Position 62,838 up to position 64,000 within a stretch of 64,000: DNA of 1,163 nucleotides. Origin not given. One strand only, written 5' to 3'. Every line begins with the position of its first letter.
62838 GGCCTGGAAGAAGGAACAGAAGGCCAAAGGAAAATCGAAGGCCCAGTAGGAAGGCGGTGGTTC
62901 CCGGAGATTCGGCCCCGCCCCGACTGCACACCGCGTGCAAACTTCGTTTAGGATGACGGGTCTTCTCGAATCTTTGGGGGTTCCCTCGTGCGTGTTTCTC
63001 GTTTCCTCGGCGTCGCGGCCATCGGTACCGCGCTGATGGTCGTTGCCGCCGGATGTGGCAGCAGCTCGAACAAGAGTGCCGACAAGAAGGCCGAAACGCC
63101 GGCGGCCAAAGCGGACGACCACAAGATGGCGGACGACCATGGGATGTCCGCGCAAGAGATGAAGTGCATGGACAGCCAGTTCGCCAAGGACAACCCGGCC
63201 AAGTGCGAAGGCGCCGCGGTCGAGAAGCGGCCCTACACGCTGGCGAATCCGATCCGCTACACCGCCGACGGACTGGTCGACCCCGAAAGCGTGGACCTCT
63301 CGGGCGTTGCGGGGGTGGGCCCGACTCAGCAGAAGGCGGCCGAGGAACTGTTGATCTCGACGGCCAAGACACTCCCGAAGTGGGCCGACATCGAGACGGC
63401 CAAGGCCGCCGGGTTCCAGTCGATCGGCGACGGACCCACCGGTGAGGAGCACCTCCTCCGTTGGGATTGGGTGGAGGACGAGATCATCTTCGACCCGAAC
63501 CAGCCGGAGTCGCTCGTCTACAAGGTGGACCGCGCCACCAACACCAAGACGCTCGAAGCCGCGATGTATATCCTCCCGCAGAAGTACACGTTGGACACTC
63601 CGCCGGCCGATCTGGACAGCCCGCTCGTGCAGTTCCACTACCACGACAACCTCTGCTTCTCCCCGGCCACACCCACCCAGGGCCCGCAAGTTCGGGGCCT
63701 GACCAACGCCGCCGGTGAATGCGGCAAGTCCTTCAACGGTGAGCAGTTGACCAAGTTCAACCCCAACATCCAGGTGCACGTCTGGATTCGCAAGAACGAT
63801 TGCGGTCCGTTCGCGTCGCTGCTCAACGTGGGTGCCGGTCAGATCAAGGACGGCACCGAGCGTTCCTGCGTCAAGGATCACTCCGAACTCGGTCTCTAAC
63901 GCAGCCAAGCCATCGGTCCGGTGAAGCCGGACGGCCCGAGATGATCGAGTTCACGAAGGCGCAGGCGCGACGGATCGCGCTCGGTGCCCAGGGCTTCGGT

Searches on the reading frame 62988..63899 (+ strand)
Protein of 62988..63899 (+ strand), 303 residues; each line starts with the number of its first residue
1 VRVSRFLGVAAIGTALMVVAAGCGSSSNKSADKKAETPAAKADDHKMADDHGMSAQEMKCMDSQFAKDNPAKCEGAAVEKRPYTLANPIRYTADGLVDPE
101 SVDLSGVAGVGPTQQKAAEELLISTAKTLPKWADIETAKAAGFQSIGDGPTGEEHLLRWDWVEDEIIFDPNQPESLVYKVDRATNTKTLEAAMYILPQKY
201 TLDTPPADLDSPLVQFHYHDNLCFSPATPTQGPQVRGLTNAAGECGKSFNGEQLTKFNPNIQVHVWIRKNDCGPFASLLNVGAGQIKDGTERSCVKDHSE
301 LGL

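Call 8: search_protein_families(library=pfam, proteins=[window:62988-63899:+], max_evalue=0.0001)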
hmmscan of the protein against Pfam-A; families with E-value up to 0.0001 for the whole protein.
window:62988-63899:+ (303 aa): 0 families

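Call 59: find_encoding_contigs(protein=window:62988-63899:+, flank=10000, max_places=3)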
Protein window:62988-63899:+ (303 aa): 1 contig read that carries it; 1 place shown.
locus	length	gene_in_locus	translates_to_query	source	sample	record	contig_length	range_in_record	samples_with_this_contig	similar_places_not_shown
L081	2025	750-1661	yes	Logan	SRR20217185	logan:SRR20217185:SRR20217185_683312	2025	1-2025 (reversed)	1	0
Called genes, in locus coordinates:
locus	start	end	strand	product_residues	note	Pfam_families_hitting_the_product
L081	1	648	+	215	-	?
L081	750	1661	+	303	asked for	-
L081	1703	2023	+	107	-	?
